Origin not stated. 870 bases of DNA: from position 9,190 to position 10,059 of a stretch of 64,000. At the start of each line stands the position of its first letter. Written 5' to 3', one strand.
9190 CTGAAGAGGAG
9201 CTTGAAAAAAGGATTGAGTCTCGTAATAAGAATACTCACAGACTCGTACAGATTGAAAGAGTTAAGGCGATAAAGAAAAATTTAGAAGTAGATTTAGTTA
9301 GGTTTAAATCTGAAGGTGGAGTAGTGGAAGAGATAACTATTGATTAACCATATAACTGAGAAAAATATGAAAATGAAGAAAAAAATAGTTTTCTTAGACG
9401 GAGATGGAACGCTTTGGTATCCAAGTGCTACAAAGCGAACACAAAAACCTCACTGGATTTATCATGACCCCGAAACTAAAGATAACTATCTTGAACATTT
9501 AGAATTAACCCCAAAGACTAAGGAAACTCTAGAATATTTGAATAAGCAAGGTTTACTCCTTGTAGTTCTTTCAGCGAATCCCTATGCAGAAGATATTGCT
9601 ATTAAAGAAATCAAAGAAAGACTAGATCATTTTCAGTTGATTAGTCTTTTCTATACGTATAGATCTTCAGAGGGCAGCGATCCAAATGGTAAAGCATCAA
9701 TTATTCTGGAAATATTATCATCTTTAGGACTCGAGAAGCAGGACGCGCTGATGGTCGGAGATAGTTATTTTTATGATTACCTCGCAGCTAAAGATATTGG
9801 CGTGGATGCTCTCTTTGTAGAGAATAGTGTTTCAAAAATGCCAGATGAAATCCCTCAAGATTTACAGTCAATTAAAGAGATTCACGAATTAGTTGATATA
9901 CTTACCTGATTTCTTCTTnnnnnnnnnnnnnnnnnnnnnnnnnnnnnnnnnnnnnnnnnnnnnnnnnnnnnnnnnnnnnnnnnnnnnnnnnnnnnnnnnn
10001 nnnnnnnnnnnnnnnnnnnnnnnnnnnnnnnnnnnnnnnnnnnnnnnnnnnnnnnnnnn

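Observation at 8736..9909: Separate kinase and HAD (DxDGT) phosphatase genes resembling a split polynucleotide kinase-phosphatase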

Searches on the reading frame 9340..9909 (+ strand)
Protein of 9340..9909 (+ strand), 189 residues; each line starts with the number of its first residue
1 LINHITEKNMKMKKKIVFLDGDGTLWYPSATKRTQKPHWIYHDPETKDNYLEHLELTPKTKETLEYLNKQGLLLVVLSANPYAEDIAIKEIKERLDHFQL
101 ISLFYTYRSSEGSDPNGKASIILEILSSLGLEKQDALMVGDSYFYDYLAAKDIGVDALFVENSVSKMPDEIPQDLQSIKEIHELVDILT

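Call 3: search_protein_families(library=pfam, proteins=[window:9340-9909:+], max_evalue=0.1)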
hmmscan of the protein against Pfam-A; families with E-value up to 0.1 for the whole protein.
window:9340-9909:+ (189 aa): 6 families
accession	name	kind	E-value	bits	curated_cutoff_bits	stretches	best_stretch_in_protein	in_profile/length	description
PF13419.12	HAD_2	-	7.2e-13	49.5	23.8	1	45-160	70-178/178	Haloacid dehalogenase-like hydrolase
PF00702.32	Hydrolase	-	2.5e-11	44.8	26.4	1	44-154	87-191/191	haloacid dehalogenase-like hydrolase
PF13242.12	Hydrolase_like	-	3.1e-06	27.4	22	1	120-169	6-57/75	HAD-hyrolase-like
PF12689.13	Acid_PPase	-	0.0017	18.7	27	1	15-80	4-70/169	Acid Phosphatase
PF03874.21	RNA_pol_Rpb4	-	0.014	16.1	25.6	1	29-100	25-70/116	RNA polymerase Rpb4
PF12710.13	HAD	-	0.02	15.7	27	0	56-143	86-182/189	haloacid dehalogenase-like hydrolase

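Call 5: search_protein_families(library=padloc, proteins=[window:9340-9909:+], max_evalue=0.1)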
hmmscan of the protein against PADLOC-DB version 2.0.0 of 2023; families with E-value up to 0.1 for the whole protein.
window:9340-9909:+ (189 aa): 1 family
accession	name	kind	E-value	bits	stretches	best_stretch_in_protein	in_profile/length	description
PDLC03008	Hydrolase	-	0.00013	19.6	1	68-165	137-228/288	-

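Call 6: search_protein_families(library=ncbifam, proteins=[window:9340-9909:+], max_evalue=0.1)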
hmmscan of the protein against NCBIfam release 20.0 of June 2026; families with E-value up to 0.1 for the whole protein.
window:9340-9909:+ (189 aa): 29 families (the best 25 are shown)
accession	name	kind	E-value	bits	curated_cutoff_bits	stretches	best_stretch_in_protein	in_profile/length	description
TIGR01662.1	HAD-SF-IIIA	subfamily_domain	1.2e-08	35.2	44.6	1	15-160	1-138/141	HAD-IIIA family hydrolase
TIGR02254.1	YjjG_YfnB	equivalog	8.2e-08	32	159.9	1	52-188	94-223/223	YjjG family noncanonical pyrimidine nucleotidase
NF009695.0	PRK13222.1-2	equivalog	1.7e-07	30.9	225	1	47-160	86-193/226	phosphoglycolate phosphatase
TIGR01668.1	YqeG_hyp_ppase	hypoth_equivalog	2.2e-07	30.6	89.1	1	51-165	39-140/170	YqeG family HAD IIIA-type phosphatase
NF053830.1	RUBPPhHalo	equivalog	2.4e-07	30.6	330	1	48-187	96-230/234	ribulose-1,5-bisphosphate 5-phosphatase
TIGR02253.1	CTE7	subfamily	2.7e-07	30.6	169.75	1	26-184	70-220/221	TIGR02253 family HAD-type hydrolase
TIGR01457.1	HAD-SF-IIA-hyp2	hypoth_equivalog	7.3e-07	28.9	247.65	1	119-168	181-230/249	TIGR01457 family HAD-type hydrolase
TIGR01656.1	Histidinol-ppas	subfamily_domain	8e-07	29.1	84.15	1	16-158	2-143/149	histidinol-phosphate phosphatase domain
NF009804.0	PRK13288.1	equivalog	9e-06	25.3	218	1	57-164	84-185/215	pyrophosphatase PpaX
TIGR01681.1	HAD-SF-IIIC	subfamily_domain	1e-05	26.3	35.75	1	15-109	1-88/132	HAD-IIIC family phosphatase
TIGR02252.1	DREG-2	subfamily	2.4e-05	24.2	155.2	1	55-158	105-202/203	HAD hydrolase, REG-2-like, family IA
TIGR01685.1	MDP-1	equivalog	6.7e-05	23.1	53.75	1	15-81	3-71/174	magnesium-dependent phosphatase-1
TIGR00099.1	Cof-subfamily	subfamily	0.00014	21.5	137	1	16-102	1-60/256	Cof-type HAD-IIB family hydrolase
NF009697.0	PRK13222.1-4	equivalog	0.00016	21.1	327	1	55-157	94-190/232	phosphoglycolate phosphatase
NF005264.0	PRK06769.1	equivalog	0.0011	18.7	217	1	48-162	21-138/175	HAD-IIIA family hydrolase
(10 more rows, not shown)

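Call 7: search_protein_families(library=phrogs, proteins=[window:9340-9909:+], max_evalue=0.1)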
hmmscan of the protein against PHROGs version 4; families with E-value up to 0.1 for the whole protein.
window:9340-9909:+ (189 aa): 4 families
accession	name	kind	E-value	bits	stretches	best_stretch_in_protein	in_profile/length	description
phrog_8468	-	other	0.00017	22.4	1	46-182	84-214/221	HAD-superfamily hydrolase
phrog_16932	-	unknown function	0.00065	19.7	1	46-184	31-170/480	-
phrog_415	-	other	0.0013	19.5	1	6-122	13-130/218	polynucleotide kinase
phrog_1238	-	moron, auxiliary metabolic gene and host takeover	0.022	15.4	1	3-91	11-79/155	phosphoheptose isomerase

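Call 9: search_solved_structures(query=window:9340-9909:+, max_evalue=1)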
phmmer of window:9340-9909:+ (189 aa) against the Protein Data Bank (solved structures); distinct sequences matched with E-value up to 1: 33.
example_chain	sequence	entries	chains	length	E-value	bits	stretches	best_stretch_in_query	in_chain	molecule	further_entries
4ygq_A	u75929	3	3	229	6e-08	35.7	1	46-180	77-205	Hydrolase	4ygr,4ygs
3ib6_A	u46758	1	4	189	8.8e-07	31.9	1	42-170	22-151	Uncharacterized protein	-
3pdw_A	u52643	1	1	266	8.8e-06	28.6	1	119-176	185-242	Uncharacterized hydrolase yutF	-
1yv9_A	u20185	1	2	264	4.8e-05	26.2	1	118-163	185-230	hydrolase, haloacid dehalogenase family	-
3cmu_A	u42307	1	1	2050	5.1e-05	26.1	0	112-175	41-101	Protein recA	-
2om6_A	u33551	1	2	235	7.3e-05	25.6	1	58-187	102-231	Probable phosphoserine phosphatase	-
3sd7_A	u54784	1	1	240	8.6e-05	25.4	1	56-165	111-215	Putative phosphatase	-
1ydf_A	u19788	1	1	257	0.0001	25.1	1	120-167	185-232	hydrolase, haloacid dehalogenase-like family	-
3smv_A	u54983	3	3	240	0.00017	24.4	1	56-160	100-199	(S)-2-haloacid dehalogenase | L-azetidine-2-carboxylate hydrolase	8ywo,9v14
8yvw_A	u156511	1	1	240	0.00018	24.4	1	56-160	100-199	(S)-2-haloacid dehalogenase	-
3cmt_A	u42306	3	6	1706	0.00044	23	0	112-175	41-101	Protein recA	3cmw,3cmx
4o8c_A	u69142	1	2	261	0.00093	22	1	121-167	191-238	Thermostable NPPase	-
4ig4_A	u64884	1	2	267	0.0012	21.7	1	121-167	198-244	Thermostable NPPase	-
4ift_A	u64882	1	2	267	0.0012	21.7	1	121-167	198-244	Thermostable NPPase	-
4kn8_A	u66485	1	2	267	0.0012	21.7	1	121-167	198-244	Thermostable NPPase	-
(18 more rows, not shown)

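Call 11: find_homologous_proteins(query=window:9340-9909:+, max_evalue=0.001)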
Query window:9340-9909:+ (189 aa): 260 proteins with E <= 0.001 among 395 candidates; the best 120 are listed.
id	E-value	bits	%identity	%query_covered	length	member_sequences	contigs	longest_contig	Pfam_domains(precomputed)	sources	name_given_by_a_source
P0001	3.9e-108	377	94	95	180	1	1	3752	PF13419.13,PF00702.33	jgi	jgi:phosphoglycolate phosphatase-like HAD superfamily hydrolase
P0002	2.4e-105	368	91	95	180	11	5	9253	PF13419.13,PF00702.33,PF13242.13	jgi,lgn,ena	-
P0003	3.0e-104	364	89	95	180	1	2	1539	PF13419.13,PF00702.33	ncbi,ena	-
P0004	1.7e-103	362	86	100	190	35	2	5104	PF13419.13,PF00702.33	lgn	-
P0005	2.0e-103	362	89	95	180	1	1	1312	PF13419.13,PF00702.33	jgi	-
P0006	1.7e-102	358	91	89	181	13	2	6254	PF13419.13,PF00702.33,PF13242.13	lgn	-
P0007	1.0e-101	356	89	95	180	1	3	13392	PF13419.13,PF00702.33,PF13242.13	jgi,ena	-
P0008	2.8e-100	351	87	95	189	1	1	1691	PF13419.13,PF00702.33,PF13242.13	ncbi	-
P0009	6.4e-99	347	88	95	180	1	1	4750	PF13419.13,PF00702.33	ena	-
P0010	7.9e-99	347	86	95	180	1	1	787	PF13419.13,PF00702.33,PF13242.13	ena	-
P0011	3.9e-98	344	84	95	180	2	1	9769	PF13419.13,PF00702.33,PF13242.13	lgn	-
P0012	5.1e-97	341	83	95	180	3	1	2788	PF13419.13,PF00702.33,PF13242.13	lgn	-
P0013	6.2e-97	340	84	95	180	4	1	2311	PF13419.13,PF00702.33,PF13242.13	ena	-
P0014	6.3e-96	337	82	95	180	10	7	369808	PF13419.13,PF00702.33,PF13242.13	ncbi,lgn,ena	-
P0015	2.3e-95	335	83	95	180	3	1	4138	PF13419.13,PF00702.33,PF13242.13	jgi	-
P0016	3.6e-95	335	83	95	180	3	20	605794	PF13419.13,PF00702.33,PF13242.13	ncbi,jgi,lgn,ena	jgi:phosphoglycolate phosphatase-like HAD superfamily hydrolase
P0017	5.2e-95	334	82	95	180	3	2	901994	PF13419.13,PF00702.33,PF13242.13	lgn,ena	-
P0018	6.3e-95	334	84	95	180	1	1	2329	PF13419.13,PF00702.33,PF13242.13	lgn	-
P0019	1.1e-94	333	82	95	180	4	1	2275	PF13419.13,PF00702.33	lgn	-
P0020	1.1e-93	330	80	95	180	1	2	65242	PF13419.13,PF00702.33,PF13242.13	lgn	-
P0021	1.4e-93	329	83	94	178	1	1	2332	PF13419.13,PF00702.33,PF13242.13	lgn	-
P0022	3.9e-93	328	81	95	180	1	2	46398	PF13419.13,PF12689.14,PF00702.33,PF13242.13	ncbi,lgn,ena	-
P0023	3.8e-92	325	81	95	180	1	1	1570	PF13419.13,PF00702.33,PF13242.13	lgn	-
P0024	4.1e-92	325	80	95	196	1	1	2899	PF13419.13,PF00702.33,PF13242.13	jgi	-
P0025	8.6e-92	324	76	94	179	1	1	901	PF13419.13,PF00702.33,PF13242.13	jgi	jgi:phosphoglycolate phosphatase-like HAD superfamily hydrolase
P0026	2.0e-89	316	78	93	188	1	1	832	PF13419.13,PF12689.14,PF00702.33,PF13242.13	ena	-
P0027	4.9e-89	315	77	94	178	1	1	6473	PF13419.13,PF00702.33,PF13242.13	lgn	-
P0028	7.6e-88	311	75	92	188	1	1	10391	PF13419.13,PF00702.33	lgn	-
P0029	8.1e-88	311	77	95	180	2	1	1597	PF13419.13,PF00702.33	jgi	-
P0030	8.9e-88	311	76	94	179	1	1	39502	PF13419.13,PF00702.33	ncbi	-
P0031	7.7e-85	301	74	94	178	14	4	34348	PF13419.13,PF00702.33,PF13242.13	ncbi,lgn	-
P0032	1.0e-84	301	74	94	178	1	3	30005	PF13419.13,PF00702.33,PF13242.13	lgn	-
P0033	6.1e-84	298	72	94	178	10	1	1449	PF13419.13,PF00702.33,PF13242.13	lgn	-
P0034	7.1e-84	298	72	94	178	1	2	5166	PF13419.13,PF12689.14,PF00702.33,PF13242.13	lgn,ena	-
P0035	4.1e-83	295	72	94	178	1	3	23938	PF13419.13,PF00702.33,PF13242.13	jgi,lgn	-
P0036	7.0e-83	295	71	94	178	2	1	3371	PF13419.13,PF00702.33,PF13242.13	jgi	jgi:phosphoglycolate phosphatase-like HAD superfamily hydrolase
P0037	8.3e-83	294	72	94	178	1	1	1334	PF13419.13,PF00702.33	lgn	-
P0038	2.2e-82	293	71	94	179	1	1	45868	PF13419.13,PF00702.33,PF13242.13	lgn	-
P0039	2.4e-82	293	72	94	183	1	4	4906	PF13419.13,PF00702.33,PF13242.13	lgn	-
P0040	2.4e-82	293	73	94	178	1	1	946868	PF13419.13,PF00702.33,PF13242.13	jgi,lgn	jgi:phosphoglycolate phosphatase-like HAD superfamily hydrolase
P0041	2.9e-82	293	70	94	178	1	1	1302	PF13419.13,PF00702.33,PF13242.13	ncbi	-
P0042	4.1e-82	292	73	94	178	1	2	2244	PF13419.13,PF00702.33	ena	-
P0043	1.1e-81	291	72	90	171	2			PF13419.13,PF00702.33,PF13242.13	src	-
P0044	1.3e-81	290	72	94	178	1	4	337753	PF13419.13,PF00702.33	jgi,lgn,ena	-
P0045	3.9e-81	289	71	94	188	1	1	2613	PF13419.13,PF00702.33,PF13242.13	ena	-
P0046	5.3e-81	288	72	94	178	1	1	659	PF13419.13,PF12689.14,PF00702.33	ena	-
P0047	5.6e-81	288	71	94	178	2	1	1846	PF13419.13,PF00702.33,PF13242.13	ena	-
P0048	1.7e-80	287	69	94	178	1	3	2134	PF13419.13,PF00702.33,PF13242.13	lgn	-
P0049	1.8e-80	287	70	94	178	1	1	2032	PF13419.13,PF00702.33,PF13242.13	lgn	-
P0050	2.1e-80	286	70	94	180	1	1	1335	PF13419.13,PF00702.33,PF13242.13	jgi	jgi:phosphoglycolate phosphatase-like HAD superfamily hydrolase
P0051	2.5e-80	286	71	94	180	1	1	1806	PF13419.13,PF00702.33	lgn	-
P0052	2.6e-80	286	70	94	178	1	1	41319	PF13419.13,PF00702.33,PF13242.13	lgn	-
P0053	3.0e-80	286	69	94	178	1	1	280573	PF13419.13,PF00702.33,PF13242.13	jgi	jgi:phosphoglycolate phosphatase-like HAD superfamily hydrolase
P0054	5.6e-80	285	72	94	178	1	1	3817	PF13419.13,PF12689.14,PF00702.33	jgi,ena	-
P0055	7.7e-80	285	68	95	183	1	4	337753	PF13419.13,PF00702.33,PF13242.13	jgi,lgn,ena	-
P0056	7.7e-80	285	71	94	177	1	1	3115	PF13419.13,PF00702.33,PF13242.13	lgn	-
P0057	9.8e-80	284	70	94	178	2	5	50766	PF13419.13,PF00702.33,PF13242.13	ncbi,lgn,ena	ncbi:MAG: HAD hydrolase-like protein [Patescibacteria group bacterium]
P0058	2.1e-79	283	70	94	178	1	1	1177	PF13419.13,PF00702.33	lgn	-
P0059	3.8e-79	282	67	94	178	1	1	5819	PF13419.13,PF00702.33,PF13242.13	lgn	-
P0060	5.5e-79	282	70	92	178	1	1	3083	PF13419.13,PF00702.33,PF13242.13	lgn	-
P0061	9.0e-79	281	69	94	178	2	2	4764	PF13419.13,PF00702.33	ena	-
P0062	9.1e-79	281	69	94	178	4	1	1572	PF13419.13,PF00702.33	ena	-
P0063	1.2e-78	281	69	94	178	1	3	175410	PF13419.13,PF00702.33,PF13242.13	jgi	jgi:HAD superfamily hydrolase (TIGR01662 family)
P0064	3.2e-78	279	70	94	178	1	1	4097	PF13419.13,PF00702.33,PF13242.13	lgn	-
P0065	3.9e-78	279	67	94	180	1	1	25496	PF13419.13,PF00702.33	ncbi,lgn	-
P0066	4.9e-78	279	67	94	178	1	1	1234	PF13419.13,PF00702.33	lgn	-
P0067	5.2e-78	279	66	94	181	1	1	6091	PF13419.13,PF12689.14,PF00702.33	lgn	-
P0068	5.4e-78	279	68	93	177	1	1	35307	PF13419.13,PF00702.33,PF13242.13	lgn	-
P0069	5.5e-78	279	67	94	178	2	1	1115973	PF13419.13,PF00702.33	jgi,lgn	jgi:phosphoglycolate phosphatase-like HAD superfamily hydrolase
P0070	7.6e-78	278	70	94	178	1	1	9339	PF13419.13,PF00702.33,PF13242.13,PF12710.14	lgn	-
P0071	9.1e-78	278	67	94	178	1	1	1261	PF13419.13,PF00702.33,PF13242.13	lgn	-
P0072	9.3e-78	278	67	94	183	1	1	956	PF13419.13,PF12689.14,PF00702.33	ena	-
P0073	1.1e-77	278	67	94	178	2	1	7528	PF13419.13,PF00702.33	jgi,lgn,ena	-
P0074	1.4e-77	277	68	94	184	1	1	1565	PF13419.13,PF00702.33,PF13242.13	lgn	-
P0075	2.0e-77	277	66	94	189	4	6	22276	PF13419.13,PF12689.14,PF00702.33,PF13242.13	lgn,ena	-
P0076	2.9e-77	276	68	94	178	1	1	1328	PF13419.13,PF00702.33,PF13242.13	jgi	jgi:phosphoglycolate phosphatase-like HAD superfamily hydrolase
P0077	2.9e-77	276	65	95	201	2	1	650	PF13419.13,PF12689.14,PF00702.33,PF13242.13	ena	-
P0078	3.3e-77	276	67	94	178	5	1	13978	PF13419.13,PF00702.33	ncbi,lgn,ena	-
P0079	3.6e-77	276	67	94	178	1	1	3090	PF13419.13,PF00702.33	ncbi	-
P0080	4.2e-77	276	69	94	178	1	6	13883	PF13419.13,PF00702.33,PF13242.13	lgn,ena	-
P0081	4.8e-77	276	67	94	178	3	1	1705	PF13419.13,PF12689.14,PF00702.33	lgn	-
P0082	8.1e-77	275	64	97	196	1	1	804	PF13419.13,PF00702.33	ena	-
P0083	8.1e-77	275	67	94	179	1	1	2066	PF13419.13,PF12689.14,PF00702.33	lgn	-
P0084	3.2e-76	273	67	94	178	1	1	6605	PF13419.13,PF12689.14,PF00702.33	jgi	jgi:phosphoglycolate phosphatase-like HAD superfamily hydrolase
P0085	3.5e-76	273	67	94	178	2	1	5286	PF13419.13,PF00702.33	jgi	jgi:phosphoglycolate phosphatase-like HAD superfamily hydrolase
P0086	4.0e-76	273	67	94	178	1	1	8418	PF13419.13,PF00702.33,PF13242.13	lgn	-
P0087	5.6e-76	272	65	95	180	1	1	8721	PF13419.13,PF00702.33,PF13242.13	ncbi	ncbi:MAG: HAD family hydrolase [Candidatus Moraniibacteriota bacterium]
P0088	1.4e-75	271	69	94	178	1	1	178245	PF13419.13,PF00702.33,PF13242.13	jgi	jgi:phosphoglycolate phosphatase-like HAD superfamily hydrolase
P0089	1.5e-75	271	66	94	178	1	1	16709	PF13419.13,PF00702.33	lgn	-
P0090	1.6e-75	271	67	98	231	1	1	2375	PF13419.13,PF00702.33,PF13242.13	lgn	-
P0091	1.7e-75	270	66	94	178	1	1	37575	PF13419.13,PF00702.33,PF13242.13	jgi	jgi:FMN phosphatase YigB (HAD superfamily)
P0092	1.9e-75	270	67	94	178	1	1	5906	PF13419.13,PF12689.14,PF00702.33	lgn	-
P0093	2.6e-75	270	67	92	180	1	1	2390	PF13419.13,PF00702.33,PF13242.13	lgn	-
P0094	3.6e-75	269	67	94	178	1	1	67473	PF13419.13,PF00702.33,PF13242.13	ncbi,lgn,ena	-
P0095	4.3e-75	269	66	94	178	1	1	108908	PF13419.13,PF00702.33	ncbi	-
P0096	5.2e-75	269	65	94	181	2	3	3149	PF13419.13,PF12689.14,PF00702.33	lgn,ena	-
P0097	8.2e-75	268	70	92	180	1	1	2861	PF13419.13,PF00702.33,PF13242.13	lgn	-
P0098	1.2e-74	268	66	94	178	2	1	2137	PF13419.13,PF00702.33,PF13242.13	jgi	jgi:phosphoglycolate phosphatase-like HAD superfamily hydrolase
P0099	1.5e-74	267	66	94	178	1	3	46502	PF13419.13,PF00702.33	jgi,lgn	-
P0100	1.7e-74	267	63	94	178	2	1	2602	PF13419.13,PF00702.33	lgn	-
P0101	1.9e-74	267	64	94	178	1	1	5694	PF13419.13,PF00702.33,PF13242.13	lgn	-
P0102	2.4e-74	267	63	95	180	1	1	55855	PF13419.13,PF00702.33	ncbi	-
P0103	4.2e-74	266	65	94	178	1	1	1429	PF13419.13,PF00702.33,PF13242.13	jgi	-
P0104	5.8e-74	266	65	94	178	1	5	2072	PF13419.13,PF12689.14,PF00702.33,PF13242.13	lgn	-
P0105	6.4e-74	265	67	94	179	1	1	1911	PF13419.13,PF00702.33,PF13242.13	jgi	jgi:phosphoglycolate phosphatase-like HAD superfamily hydrolase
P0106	6.9e-74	265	80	78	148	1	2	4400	PF13419.13,PF00702.33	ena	-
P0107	1.3e-73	264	67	94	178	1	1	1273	PF13419.13,PF00702.33,PF13242.13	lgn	-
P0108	2.8e-73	263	65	94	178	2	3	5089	PF13419.13,PF12689.14,PF00702.33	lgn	-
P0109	4.4e-73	263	63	94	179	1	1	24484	PF13419.13,PF12689.14,PF00702.33,PF13242.13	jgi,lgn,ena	jgi:phosphoglycolate phosphatase-like HAD superfamily hydrolase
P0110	5.7e-73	262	63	94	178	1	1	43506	PF13419.13,PF00702.33,PF13242.13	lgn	-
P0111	7.0e-73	262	66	94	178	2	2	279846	PF13419.13,PF13344.13,PF00702.33,PF13242.13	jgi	jgi:putative hydrolase of the HAD superfamily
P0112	1.3e-72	261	65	94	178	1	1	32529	PF13419.13,PF00702.33,PF13242.13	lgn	-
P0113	1.4e-72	261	64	95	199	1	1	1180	PF13419.13,PF00702.33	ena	-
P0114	1.4e-72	261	66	93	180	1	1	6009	PF13419.13,PF00702.33,PF13242.13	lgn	-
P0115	1.7e-72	261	66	94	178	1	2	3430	PF13419.13,PF00702.33,PF13242.13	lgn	-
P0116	2.6e-72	260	65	93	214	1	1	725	PF13419.13,PF00702.33,PF13242.13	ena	-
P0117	6.6e-72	259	65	93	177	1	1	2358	PF13419.13,PF00702.33,PF13242.13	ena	-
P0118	1.5e-71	258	63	94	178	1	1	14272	PF13419.13,PF00702.33,PF13242.13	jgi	jgi:phosphoglycolate phosphatase-like HAD superfamily hydrolase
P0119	2.0e-71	257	60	94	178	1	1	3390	PF13419.13,PF00702.33,PF13242.13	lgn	-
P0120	2.9e-71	257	61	94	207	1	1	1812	PF13419.13,PF00702.33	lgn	-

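Call 13: find_encoding_contigs(protein=P0016, flank=8000, max_places=4)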
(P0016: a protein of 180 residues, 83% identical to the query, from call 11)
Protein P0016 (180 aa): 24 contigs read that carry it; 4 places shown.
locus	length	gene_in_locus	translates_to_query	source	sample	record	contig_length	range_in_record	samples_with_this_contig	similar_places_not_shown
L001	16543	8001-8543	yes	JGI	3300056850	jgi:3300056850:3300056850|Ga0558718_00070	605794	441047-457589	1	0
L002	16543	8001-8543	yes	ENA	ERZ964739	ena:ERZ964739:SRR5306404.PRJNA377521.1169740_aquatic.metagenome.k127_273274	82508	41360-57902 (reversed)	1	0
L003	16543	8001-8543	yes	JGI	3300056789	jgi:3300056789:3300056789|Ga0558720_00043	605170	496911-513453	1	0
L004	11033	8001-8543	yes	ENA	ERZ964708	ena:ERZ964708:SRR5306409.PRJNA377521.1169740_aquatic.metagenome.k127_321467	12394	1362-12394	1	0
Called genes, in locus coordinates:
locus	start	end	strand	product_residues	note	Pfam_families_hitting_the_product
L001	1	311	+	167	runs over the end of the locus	-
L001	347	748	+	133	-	PF09685:MamF_MmsF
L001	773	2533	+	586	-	PF10101:DUF2339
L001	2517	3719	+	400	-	PF02412:TSP_3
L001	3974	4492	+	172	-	PF13441:Gly-zipper_YMGG (weak)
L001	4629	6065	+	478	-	PF00224:PK, PF02887:PK_C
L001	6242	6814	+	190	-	-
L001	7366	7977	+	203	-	PF13238:AAA_18 (weak)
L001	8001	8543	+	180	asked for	PF13419:HAD_2, PF00702:Hydrolase, PF13242:Hydrolase_like (faint)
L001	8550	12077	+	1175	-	PF00293:NUDIX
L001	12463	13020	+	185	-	PF01872:RibD_C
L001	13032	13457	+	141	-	PF08570:DUF1761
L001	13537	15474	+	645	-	PF13292:DXP_synthase_N, PF00456:Transketolase_N (faint), PF02779:Transket_pyr, PF02780:Transketolase_C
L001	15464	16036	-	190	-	PF04279:IspA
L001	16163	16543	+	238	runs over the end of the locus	PF03073:TspO_MBR (weak)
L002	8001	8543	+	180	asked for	PF13419:HAD_2, PF00702:Hydrolase, PF13242:Hydrolase_like (faint)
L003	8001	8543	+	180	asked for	PF13419:HAD_2, PF00702:Hydrolase, PF13242:Hydrolase_like (faint)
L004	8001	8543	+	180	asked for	PF13419:HAD_2, PF00702:Hydrolase, PF13242:Hydrolase_like (faint)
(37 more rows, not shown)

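Call 16: find_encoding_contigs(protein=P0069, flank=7000, max_places=2)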
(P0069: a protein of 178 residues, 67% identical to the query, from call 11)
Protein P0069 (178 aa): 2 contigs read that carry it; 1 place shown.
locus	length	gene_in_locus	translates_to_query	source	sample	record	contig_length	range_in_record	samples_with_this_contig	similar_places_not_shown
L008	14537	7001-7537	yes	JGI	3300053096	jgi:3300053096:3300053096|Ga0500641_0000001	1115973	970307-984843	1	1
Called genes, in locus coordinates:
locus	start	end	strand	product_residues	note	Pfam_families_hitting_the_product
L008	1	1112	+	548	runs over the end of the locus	PF01565:FAD_binding_4, PF02913:FAD-oxidase_C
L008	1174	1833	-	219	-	-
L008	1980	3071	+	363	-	PF00226:DnaJ, PF01556:DnaJ_C, PF15777:Anti-TRAP (faint), PF00684:DnaJ_CXXCXGXG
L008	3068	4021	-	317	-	PF14397:ATPgrasp_ST (faint), PF02655:ATP-grasp_3 (weak), PF08443:RimK (faint), PF02955:GSH-S_ATP (weak), PF14398:ATPgrasp_YheCD (faint), PF07478:Dala_Dala_lig_C (faint)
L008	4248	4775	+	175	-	PF05618:RimB-like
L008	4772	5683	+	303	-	PF18030:Rimk_N, PF14397:ATPgrasp_ST (faint), PF02655:ATP-grasp_3, PF02955:GSH-S_ATP, PF08443:RimK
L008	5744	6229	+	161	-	PF02643:DUF192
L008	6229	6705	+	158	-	-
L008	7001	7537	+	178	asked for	PF13419:HAD_2, PF00702:Hydrolase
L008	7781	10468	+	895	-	PF26449:DUF8128, PF01935:DUF87, PF10412:TrwB_AAD_bind (faint)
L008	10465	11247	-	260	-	PF13814:Replic_Relax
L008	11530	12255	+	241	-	PF20772:TACO1_YebC_N, PF01709:Transcrip_reg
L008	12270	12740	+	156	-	PF02075:RuvC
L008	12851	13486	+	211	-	-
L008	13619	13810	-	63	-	-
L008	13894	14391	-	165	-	-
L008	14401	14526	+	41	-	-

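Call 17: find_encoding_contigs(protein=P0111, flank=7000, max_places=2)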
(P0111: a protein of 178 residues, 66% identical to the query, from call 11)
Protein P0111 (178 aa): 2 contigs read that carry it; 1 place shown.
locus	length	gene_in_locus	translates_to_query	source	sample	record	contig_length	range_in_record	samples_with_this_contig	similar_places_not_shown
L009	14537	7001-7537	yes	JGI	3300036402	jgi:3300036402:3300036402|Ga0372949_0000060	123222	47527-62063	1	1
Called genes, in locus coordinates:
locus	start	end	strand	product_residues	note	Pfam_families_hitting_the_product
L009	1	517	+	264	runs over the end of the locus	PF00950:ABC-3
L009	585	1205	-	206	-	-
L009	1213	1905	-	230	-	PF01209:Ubie_methyltran (weak), PF13489:Methyltransf_23, PF13847:Methyltransf_31 (weak), PF08241:Methyltransf_11, PF08242:Methyltransf_12, PF13649:Methyltransf_25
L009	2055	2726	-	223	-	PF01135:PCMT (weak), PF01209:Ubie_methyltran, PF03848:TehB (weak), PF13489:Methyltransf_23, PF08241:Methyltransf_11, PF08242:Methyltransf_12, PF13649:Methyltransf_25, PF13847:Methyltransf_31, +2 more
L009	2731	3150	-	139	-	PF00293:NUDIX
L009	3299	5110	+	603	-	PF00664:ABC_membrane, PF00005:ABC_tran, PF02463:SMC_N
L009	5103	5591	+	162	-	PF00877:NLPC_P60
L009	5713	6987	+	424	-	-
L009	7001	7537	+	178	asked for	PF13344:Hydrolase_6 (faint), PF13419:HAD_2, PF00702:Hydrolase, PF13242:Hydrolase_like (weak)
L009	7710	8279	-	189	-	-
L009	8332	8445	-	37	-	-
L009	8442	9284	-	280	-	PF00351:Biopterin_H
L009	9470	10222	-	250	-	-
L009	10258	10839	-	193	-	-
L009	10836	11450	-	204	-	PF00702:Hydrolase (weak), PF12710:HAD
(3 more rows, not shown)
